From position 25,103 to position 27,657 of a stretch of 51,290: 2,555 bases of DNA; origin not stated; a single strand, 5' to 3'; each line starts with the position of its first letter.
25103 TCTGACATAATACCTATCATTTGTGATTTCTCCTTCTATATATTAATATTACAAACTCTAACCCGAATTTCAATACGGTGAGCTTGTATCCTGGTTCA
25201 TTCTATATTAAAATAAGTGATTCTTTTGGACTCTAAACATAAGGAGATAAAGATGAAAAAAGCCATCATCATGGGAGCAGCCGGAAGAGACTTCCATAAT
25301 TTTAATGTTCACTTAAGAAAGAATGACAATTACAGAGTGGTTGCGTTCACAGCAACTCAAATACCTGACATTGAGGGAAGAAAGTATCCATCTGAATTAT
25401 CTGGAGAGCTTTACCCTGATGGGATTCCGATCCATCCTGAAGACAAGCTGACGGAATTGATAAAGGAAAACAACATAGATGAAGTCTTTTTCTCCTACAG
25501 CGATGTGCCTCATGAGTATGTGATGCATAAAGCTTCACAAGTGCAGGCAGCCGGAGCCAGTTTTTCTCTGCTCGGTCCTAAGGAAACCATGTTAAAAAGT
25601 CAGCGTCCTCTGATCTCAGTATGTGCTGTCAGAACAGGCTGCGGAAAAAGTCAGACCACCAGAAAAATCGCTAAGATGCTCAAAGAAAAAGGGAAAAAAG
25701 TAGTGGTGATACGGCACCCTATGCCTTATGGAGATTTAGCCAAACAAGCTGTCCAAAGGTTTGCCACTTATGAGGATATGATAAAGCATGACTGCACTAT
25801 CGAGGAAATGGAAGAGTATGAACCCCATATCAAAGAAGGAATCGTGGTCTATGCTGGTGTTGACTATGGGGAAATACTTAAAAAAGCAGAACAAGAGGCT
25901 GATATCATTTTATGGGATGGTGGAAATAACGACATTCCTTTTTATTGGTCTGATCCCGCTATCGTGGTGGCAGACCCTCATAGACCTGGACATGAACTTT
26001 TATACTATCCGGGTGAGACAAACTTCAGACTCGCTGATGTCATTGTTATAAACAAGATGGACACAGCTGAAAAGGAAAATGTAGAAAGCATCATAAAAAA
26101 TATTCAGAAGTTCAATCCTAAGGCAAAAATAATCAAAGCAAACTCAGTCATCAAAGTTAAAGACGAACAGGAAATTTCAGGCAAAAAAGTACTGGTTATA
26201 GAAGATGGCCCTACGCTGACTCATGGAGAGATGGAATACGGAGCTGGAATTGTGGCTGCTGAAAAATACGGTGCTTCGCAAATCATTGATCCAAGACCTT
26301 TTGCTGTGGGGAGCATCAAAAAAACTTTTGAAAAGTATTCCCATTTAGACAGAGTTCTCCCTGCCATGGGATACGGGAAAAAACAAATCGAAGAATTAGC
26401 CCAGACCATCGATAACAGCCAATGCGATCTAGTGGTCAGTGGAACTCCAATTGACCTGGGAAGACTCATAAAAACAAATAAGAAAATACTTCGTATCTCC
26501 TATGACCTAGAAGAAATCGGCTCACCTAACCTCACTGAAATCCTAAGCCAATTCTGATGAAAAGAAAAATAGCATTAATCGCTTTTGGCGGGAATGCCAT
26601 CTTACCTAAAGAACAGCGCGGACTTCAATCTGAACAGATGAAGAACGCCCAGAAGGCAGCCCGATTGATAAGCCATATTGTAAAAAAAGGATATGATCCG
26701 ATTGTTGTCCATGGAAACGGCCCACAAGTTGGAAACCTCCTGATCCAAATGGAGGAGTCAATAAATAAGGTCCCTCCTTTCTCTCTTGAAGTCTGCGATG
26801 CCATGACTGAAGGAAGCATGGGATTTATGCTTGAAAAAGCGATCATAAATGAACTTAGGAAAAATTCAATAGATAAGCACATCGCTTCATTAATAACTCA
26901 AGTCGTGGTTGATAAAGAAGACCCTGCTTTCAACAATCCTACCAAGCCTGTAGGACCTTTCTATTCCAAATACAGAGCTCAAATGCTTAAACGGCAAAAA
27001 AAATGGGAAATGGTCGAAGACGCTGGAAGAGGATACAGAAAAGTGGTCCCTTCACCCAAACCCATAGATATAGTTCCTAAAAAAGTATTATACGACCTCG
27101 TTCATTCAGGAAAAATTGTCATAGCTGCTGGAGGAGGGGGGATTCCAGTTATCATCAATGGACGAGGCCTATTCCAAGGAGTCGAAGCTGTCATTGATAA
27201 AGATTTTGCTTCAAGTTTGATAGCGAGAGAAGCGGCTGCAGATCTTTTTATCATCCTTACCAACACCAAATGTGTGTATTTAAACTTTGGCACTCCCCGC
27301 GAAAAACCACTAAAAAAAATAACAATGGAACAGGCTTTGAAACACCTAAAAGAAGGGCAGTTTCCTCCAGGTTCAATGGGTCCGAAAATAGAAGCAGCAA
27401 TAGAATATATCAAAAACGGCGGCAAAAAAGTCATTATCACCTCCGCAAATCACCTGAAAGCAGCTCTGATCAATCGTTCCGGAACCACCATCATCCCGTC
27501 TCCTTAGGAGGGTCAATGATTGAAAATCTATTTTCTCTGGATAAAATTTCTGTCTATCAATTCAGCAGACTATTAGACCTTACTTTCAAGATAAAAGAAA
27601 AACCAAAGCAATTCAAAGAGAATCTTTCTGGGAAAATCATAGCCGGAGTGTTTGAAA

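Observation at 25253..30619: Tightly coupled four-gene operon: COG2403-type GTPase, carbamate kinase, dead transcarbamylase, Lys/Glu-rich orphan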

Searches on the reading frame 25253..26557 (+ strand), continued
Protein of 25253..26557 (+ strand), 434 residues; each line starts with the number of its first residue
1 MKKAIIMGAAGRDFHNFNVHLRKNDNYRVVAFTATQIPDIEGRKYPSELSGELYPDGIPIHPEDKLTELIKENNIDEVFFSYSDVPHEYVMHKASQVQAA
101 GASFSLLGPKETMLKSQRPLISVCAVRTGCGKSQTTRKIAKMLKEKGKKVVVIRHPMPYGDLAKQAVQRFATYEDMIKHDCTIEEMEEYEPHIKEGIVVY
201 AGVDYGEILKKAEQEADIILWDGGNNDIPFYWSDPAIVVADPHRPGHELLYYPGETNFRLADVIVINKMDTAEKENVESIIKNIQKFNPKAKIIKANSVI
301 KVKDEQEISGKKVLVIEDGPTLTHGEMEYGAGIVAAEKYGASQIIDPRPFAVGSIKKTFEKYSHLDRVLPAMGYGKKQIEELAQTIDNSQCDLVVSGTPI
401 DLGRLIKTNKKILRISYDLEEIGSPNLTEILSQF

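Call 73: search_protein_families(library=pfam, proteins=[L065:9653-10495:+, L065:10519-11661:+, L065:11684-12730:+, L058:9252-10556:+, L058:10582-12147:+, L070:4714-5970:+, L070:8688-10094:+, L071:4943-5893:+, L071:8673-9530:+, L019:9082-10392:+], max_evalue=0.00001)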
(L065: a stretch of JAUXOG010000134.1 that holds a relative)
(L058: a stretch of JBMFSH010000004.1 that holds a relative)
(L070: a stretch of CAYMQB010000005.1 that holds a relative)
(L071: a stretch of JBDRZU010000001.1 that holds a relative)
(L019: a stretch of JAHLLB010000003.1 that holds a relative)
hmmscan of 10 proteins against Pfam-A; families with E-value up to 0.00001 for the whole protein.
L065:9653-10495:+ (280 aa): 2 families
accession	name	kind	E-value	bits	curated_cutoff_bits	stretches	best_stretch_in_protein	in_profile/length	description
PF13561.12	adh_short_C2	-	6.6e-44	150.7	27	1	16-264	1-234/236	Enoyl-(Acyl carrier protein) reductase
PF00106.31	adh_short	-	7.9e-23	81.4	26.6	1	11-214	2-190/195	short chain dehydrogenase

L065:10519-11661:+ (380 aa): 6 families
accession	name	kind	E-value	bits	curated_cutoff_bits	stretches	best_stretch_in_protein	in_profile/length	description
PF00441.29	Acyl-CoA_dh_1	-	4.1e-49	167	22.4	1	225-373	1-149/150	Acyl-CoA dehydrogenase, C-terminal domain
PF02771.21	Acyl-CoA_dh_N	-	8.4e-37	126.4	22.9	1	7-119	1-113/113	Acyl-CoA dehydrogenase, N-terminal domain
PF02770.24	Acyl-CoA_dh_M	-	5e-26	91.1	33.3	1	123-213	1-97/97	Acyl-CoA dehydrogenase, middle domain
PF08028.16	Acyl-CoA_dh_2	-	5.2e-14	53.1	22.7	1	240-362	1-133/134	Acyl-CoA dehydrogenase, C-terminal domain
PF22924.1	ACOX_C_alpha1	-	2.1e-06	28.1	27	1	260-369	51-164/169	Acyl-CoA oxidase, C-alpha1 domain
PF21263.2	Acyl-CoA-dh_C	-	4.3e-06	27.4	27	0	266-330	16-74/96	Acyl-CoA dehydrogenase, C-terminal domain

L065:11684-12730:+ (349 aa): 2 families
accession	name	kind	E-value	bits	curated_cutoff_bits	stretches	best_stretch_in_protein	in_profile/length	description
PF17761.7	DUF1016_N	-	1.5e-07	32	32.8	1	18-133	12-133/137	DUF1016 N-terminal domain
PF01555.25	N6_N4_Mtase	-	1.8e-07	31.8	26.7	1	134-208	124-201/221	DNA methylase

L058:9252-10556:+ (434 aa): 4 families
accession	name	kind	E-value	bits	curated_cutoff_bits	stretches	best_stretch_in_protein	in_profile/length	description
PF00154.27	RecA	-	2e-137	457.3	27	1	97-360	1-262/262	recA bacterial DNA recombination protein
PF21096.2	RecA_C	-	1.1e-26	93.1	27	1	363-418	1-56/57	RecA C-terminal domain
PF08423.17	Rad51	-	1.2e-08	34.9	22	1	130-317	8-211/244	Rad51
PF06745.19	ATPase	-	9e-08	32.2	26.6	0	131-287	2-166/231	KaiC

L058:10582-12147:+ (521 aa): 0 families

L070:4714-5970:+ (418 aa): 4 families
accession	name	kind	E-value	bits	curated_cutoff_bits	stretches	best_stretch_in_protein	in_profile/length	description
PF05221.23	AdoHcyase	-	2.7e-62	211.1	25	2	2-136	1-139/299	S-adenosyl-L-homocysteine hydrolase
PF00670.27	AdoHcyase_NAD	-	3.4e-55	187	27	1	185-345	1-161/162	S-adenosyl-L-homocysteine hydrolase, NAD binding domain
PF02826.25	2-Hacid_dh_C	-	1.1e-08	35.1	25.1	1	204-314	33-146/178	D-isomer specific 2-hydroxyacid dehydrogenase, NAD binding domain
PF07991.19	KARI_N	-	2.3e-07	31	20.6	1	205-301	2-102/165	Acetohydroxy acid isomeroreductase, NADPH-binding domain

L070:8688-10094:+ (468 aa): 1 family
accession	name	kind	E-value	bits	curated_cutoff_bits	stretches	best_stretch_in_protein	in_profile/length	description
PF00871.23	Acetate_kinase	-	2.8e-148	494.2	22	1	39-427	2-390/392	Acetokinase family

L071:4943-5893:+ (316 aa): 8 families
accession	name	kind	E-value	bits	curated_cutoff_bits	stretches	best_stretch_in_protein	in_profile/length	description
PF13649.12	Methyltransf_25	-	4.8e-16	59.7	27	1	93-188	1-96/97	Methyltransferase domain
PF13847.12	Methyltransf_31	-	2.4e-14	53.7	27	1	89-197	3-113/145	Methyltransferase domain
PF08241.18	Methyltransf_11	-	2.5e-13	50.9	21.2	1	94-191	1-93/95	Methyltransferase domain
PF08242.18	Methyltransf_12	-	1.6e-12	48.5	30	1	94-188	1-95/98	Methyltransferase domain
PF13489.12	Methyltransf_23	-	2.8e-08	34.1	27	1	75-205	6-124/164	Methyltransferase domain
PF02353.26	CMAS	-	2.9e-07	30.5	27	1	41-190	17-161/273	Mycolic acid cyclopropane synthetase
PF01209.24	Ubie_methyltran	-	1.2e-06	28.5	20.1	1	87-198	45-156/233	ubiE/COQ5 methyltransferase family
PF05175.20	MTS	-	1.9e-06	28.1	23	1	86-162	27-104/170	Methyltransferase small domain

L071:8673-9530:+ (285 aa): 2 families
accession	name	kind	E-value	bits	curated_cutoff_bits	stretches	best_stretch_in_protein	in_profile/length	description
PF02737.24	3HCDH_N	-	8.2e-19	68.6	22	1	11-186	6-179/180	3-hydroxyacyl-CoA dehydrogenase, NAD binding domain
PF00725.27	3HCDH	-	1.2e-13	51.9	22.1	1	189-284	1-97/97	3-hydroxyacyl-CoA dehydrogenase, C-terminal domain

L019:9082-10392:+ (436 aa): 2 families
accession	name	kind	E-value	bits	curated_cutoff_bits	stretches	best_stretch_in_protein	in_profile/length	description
PF04138.20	GtrA_DPMS_TM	-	2.4e-30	105.6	26.1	2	33-153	1-117/117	GtrA/DPMS, transmembrane domain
PF01066.26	CDP-OH_P_transf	-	6.8e-09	36.7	22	1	206-359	1-138/152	CDP-alcohol phosphatidyltransferase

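Call 80: predict_structure(alignment_id=A3)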
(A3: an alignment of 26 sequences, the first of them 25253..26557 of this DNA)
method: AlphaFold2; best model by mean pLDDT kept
length: 434 residues; sequences in the alignment: 26
mean_pLDDT: 93.4   pTM: 0.91
mean pLDDT of the five models: 93.4, 93.4, 93.3, 93.3, 92.4
residues with pLDDT >= 90: 356; 70-90: 76; 50-70: 2; < 50: 0
segments of 3 or more residues with pLDDT < 50: none
pLDDT, mean of each block of 10 residues (from residue 1): 95 94 95 84 91 94 96 98 95 98 97 96 95 94 96 83 91 93 87 95 94 98 87 97 95 96 97 96 98 96 91 94 88 94 97 94 91 85 95 93 89 92 94 90
secondary structure, 60 per line:
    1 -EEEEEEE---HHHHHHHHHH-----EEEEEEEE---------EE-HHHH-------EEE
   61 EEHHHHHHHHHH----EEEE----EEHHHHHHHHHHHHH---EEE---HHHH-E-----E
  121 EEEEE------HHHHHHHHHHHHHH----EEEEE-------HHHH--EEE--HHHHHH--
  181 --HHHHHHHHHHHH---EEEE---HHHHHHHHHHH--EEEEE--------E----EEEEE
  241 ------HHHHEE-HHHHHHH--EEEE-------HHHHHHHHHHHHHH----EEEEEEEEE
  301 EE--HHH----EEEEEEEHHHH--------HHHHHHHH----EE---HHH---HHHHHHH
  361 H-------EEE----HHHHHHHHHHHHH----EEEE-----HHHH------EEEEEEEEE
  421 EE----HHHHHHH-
elements in order: E2-8 H12-21 E27-34 H47-50 E58-62 H63-72 E77-80 H87-99 E103-105 H109-112 E120-125 H132-145 E150-154 H162-165 E168-170 H173-178 H183-194 E198-201 H205-215 E218-222 E236-240 H247-250 H254-260 E263-266 H274-287 E292-302 E312-318 H319-322 H331-338 H354-361 E369-371 H376-388 E393-396 H402-405 E412-422 H427-433
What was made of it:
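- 25253..26557 (+): cDPGS-like two-domain P-loop NTPase (434 aa) with Walker A RTGCGKS, WDGGNND and the G4 motif NKMD. NCBI and JGI records name its homologs 'GTPase' or 'cyclic 2,3-diphosphoglycerate synthase'. AlphaFold2 (AF2) model pLDDT 93.4 (call 80).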

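Call 82: fold_search(model_id=the predicted structure, library=pdb)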
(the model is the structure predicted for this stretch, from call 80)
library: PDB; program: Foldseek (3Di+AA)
matches with E <= 10: 1299; with E <= 0.001: 36
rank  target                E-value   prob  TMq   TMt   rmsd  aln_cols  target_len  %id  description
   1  8oru_AAA              9.5e-18  1.00  0.47  0.44  15.8       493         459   16  cyclic 2,3-diphosphoglycerate synthetase from the hyperthermophilic archaeon Methanothermus fervidus bound to 2,3-di (released 2023-12-06)
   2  8ork                  5.3e-17  1.00  0.44  0.42  16.5       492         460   16  cyclic 2,3-diphosphoglycerate synthetase from the hyperthermophilic archaeon Methanothermus fervidus (released 2023-12-06)
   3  4lkv_B                1.4e-09  1.00  0.44  0.58   7.6       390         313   11  Determinants of lipid substrate and membrane binding for the tetraacyldisaccharide-1-phosphate 4 -kinase LpxK (released 2014-07-09)
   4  4ehx                  8.0e-09  1.00  0.44  0.58   8.0       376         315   12  Crystal structure of LpxK from Aquifex aeolicus at 1.9 angstrom resolution (released 2012-08-29)
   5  2hf8_A                7.4e-06  1.00  0.27  0.52   6.0       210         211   20  Crystal structure of HypB from Methanocaldococcus jannaschii in the triphosphate form, in complex with zinc (released 2006-07-04)
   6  2g0t_A                8.9e-05  0.99  0.20  0.25  17.1       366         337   11  Crystal structure of a putative nucleotide binding protein (tm0796) from Thermotoga maritima at 2.67 A resolution (released 2006-02-28)
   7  2obn_B                9.9e-05  1.00  0.24  0.29  16.2       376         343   10  Crystal structure of a duf1611 family protein (ava_3511) from anabaena variabilis atcc 29413 at 2.30 A resolution (released 2007-01-16)
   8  2g0t_B                1.5e-04  0.99  0.19  0.23  13.2       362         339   11  Crystal structure of a putative nucleotide binding protein (tm0796) from Thermotoga maritima at 2.67 A resolution (released 2006-02-28)
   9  2obn_A                1.6e-04  1.00  0.23  0.28  16.7       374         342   10  Crystal structure of a duf1611 family protein (ava_3511) from anabaena variabilis atcc 29413 at 2.30 A resolution (released 2007-01-16)
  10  9a6n_A                2.0e-04  1.00  0.25  0.40   7.8       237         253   15  Integrative model of SOJ-NRDR by crosslinking MS and deep learning (released 2024-09-18)
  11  3fkq                  2.4e-04  0.99  0.24  0.28  17.6       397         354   12  Crystal structure of NtrC-like two-domain protein (RER070207001320) from Eubacterium rectale at 2.10 A resolution (released 2009-01-06)
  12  5l3r_C                2.7e-04  1.00  0.28  0.43  11.1       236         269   16  Structure of the GTPase heterodimer of chloroplast SRP54 and FtsY from Arabidopsis thaliana (released 2016-06-08)
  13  5if9_A                2.7e-04  1.00  0.19  0.29   9.7       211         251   16  Crystal Structure of Cobyrinic Acid a,c-diamide synthase from Mycobacterium smegmatis with bound ATP analog and Magnes (released 2016-03-09)
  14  2oze                  2.8e-04  0.96  0.18  0.25  17.9       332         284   11  The Crystal structure of Delta protein of pSM19035 from Streptoccocus pyogenes (released 2008-03-11)
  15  7o9g                  3.0e-04  1.00  0.27  0.38  13.6       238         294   15  Escherichia coli Ffh in complex with ppGpp (released 2022-02-02)
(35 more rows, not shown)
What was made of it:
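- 25253..26557 (+): Top Foldseek PDB hits are cDPGS 8oru (E 1e-17), LpxK and HypB (call 82).
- Its fold is closest to cDPGS and LpxK (call 82). The fold is that of a small-molecule kinase/synthetase (call 82).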

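Call 83: search_protein_families(library=ncbifam, proteins=[L015:4247-5881:+, P0364], max_evalue=1e-8)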
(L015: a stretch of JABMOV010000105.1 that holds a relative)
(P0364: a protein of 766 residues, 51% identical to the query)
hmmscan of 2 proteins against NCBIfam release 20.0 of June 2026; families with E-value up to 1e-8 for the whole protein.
L015:4247-5881:+ (544 aa): 38 families (the best 25 are shown)
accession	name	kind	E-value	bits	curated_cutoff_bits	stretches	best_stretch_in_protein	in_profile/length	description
TIGR01236.1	D1pyr5carbox1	equivalog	7.7e-234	777.2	613.6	1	13-541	2-532/533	L-glutamate gamma-semialdehyde dehydrogenase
NF002852.0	PRK03137.1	subfamily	9.4e-105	351.3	648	1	28-530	21-514/514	L-glutamate gamma-semialdehyde dehydrogenase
TIGR01237.1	D1pyr5carbox2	equivalog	3.7e-98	329.5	659.65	1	42-530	32-511/511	L-glutamate gamma-semialdehyde dehydrogenase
NF008869.0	PRK11904.1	equivalog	1e-74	252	747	1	27-527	538-1025/1042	bifunctional proline dehydrogenase/L-glutamate gamma-semialdehyde dehydrogenase PutA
NF008772.0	PRK11809.1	equivalog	1.8e-61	208.1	1750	1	33-525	637-1111/1318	trifunctional transcriptional regulator/proline dehydrogenase/L-glutamate gamma-semialdehyde dehydrogenase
TIGR01238.1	D1pyr5carbox3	equivalog_domain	5.9e-61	206.5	485.2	1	28-522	23-497/500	L-glutamate gamma-semialdehyde dehydrogenase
NF042993.1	AlphKGSA_gudD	equivalog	5.5e-57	193.6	770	1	51-509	14-461/481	alpha-ketoglutaric semialdehyde dehydrogenase GucD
NF052305.1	DioxValDhHalo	equivalog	1e-55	189.6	750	1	51-508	15-460/483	2,5-dioxovalerate dehydrogenase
NF006916.0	PRK09407.1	equivalog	5.9e-54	183.5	521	1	50-529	28-493/526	succinic semialdehyde dehydrogenase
NF010000.0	PRK13473.1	subfamily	7.2e-53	179.9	615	1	45-507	5-452/475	aminobutyraldehyde dehydrogenase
TIGR01804.1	BADH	equivalog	1.4e-50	172.2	668.6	1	53-514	10-458/467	betaine-aldehyde dehydrogenase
TIGR02299.1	HpaE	equivalog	2.2e-49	168.4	638.35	1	45-515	3-464/488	5-carboxymethyl-2-hydroxymuconate semialdehyde dehydrogenase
NF009725.0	PRK13252.1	equivalog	1.1e-46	159.3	593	1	46-514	10-466/488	betaine-aldehyde dehydrogenase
NF040792.1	glyc_ald_dh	equivalog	4.9e-45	154.4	760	1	51-492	11-440/488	D-glyceraldehyde dehydrogenase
NF045736.1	PaDhStyDRhodo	equivalog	1.2e-44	152.6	800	1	57-512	19-462/479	phenylacetaldehyde dehydrogenase StyD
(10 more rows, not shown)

P0364 (766 aa): 4 families
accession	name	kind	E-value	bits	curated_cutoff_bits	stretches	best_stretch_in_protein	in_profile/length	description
TIGR00746.1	arcC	equivalog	9.2e-101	336.9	358.25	1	3-309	2-308/309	carbamate kinase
NF009007.0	PRK12352.1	subfamily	9.7e-94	313.8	266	1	3-308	4-313/316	carbamate kinase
NF009008.0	PRK12354.1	subfamily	1.3e-90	303.7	361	1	3-310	2-300/308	carbamate kinase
NF006926.0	PRK09411.1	equivalog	1.4e-66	224.7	416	1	1-308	1-295/297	carbamate kinase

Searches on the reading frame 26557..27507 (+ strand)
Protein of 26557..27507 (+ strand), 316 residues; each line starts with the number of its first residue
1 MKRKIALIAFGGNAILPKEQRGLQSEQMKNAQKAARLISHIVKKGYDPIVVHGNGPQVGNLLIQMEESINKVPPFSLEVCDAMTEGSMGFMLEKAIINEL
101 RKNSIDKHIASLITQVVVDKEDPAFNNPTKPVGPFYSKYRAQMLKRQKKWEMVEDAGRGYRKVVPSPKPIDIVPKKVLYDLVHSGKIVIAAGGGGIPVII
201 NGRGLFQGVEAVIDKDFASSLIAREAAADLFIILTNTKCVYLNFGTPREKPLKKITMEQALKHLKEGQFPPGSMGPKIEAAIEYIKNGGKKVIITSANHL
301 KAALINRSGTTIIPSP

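Call 3: search_protein_families(library=pfam, proteins=[window:26557-27507:+], max_evalue=0.01)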
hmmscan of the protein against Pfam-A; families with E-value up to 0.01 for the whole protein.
window:26557-27507:+ (316 aa): 1 family
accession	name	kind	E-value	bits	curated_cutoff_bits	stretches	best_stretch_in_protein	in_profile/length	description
PF00696.33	AA_kinase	-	3.3e-27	96.2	24.9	1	4-296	1-234/234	Amino acid kinase family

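Call 4: search_protein_families(library=ncbifam, proteins=[window:26557-27507:+], max_evalue=0.01)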
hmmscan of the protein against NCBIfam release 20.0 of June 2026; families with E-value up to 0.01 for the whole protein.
window:26557-27507:+ (316 aa): 11 families
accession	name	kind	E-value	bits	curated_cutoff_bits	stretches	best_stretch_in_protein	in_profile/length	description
TIGR00746.1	arcC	equivalog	3e-110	368.1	358.25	1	7-313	4-308/309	carbamate kinase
NF009007.0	PRK12352.1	subfamily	5.5e-100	334.3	266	1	4-313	3-314/316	carbamate kinase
NF009008.0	PRK12354.1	subfamily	1.1e-94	317.1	361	1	7-314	4-300/308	carbamate kinase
NF006926.0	PRK09411.1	equivalog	1e-67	228.4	416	1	4-312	2-295/297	carbamate kinase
TIGR00761.1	argB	equivalog_domain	2.8e-11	43.4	151.3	2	212-294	153-231/231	acetylglutamate kinase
NF010661.0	PRK14058.1-3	equivalog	2.7e-08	33.2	251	1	152-312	119-270/283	acetylglutamate/acetylaminoadipate kinase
NF010662.0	PRK14058.1-4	equivalog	3.5e-05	23.1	194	1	173-312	136-261/264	[LysW]-aminoadipate/[LysW]-glutamate kinase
NF010659.0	PRK14058.1-1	equivalog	4.8e-05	22.6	223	1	194-299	150-251/267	[LysW]-aminoadipate kinase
TIGR01027.1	proB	equivalog_domain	0.00057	19.1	186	1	214-300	144-235/363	glutamate 5-kinase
TIGR02076.1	pyrH_arch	equivalog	0.0019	17.8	158.05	1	208-313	111-221/222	UMP kinase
TIGR01092.1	P5CS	equivalog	0.0045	15.3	796.75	1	207-302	163-259/715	delta l-pyrroline-5-carboxylate synthetase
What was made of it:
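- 26557..27507 (+): Carbamate kinase (arcC, 316 aa); its start overlaps the upstream stop (TGATG). TIGR00746 368 bits against cutoff 358 (call 4).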
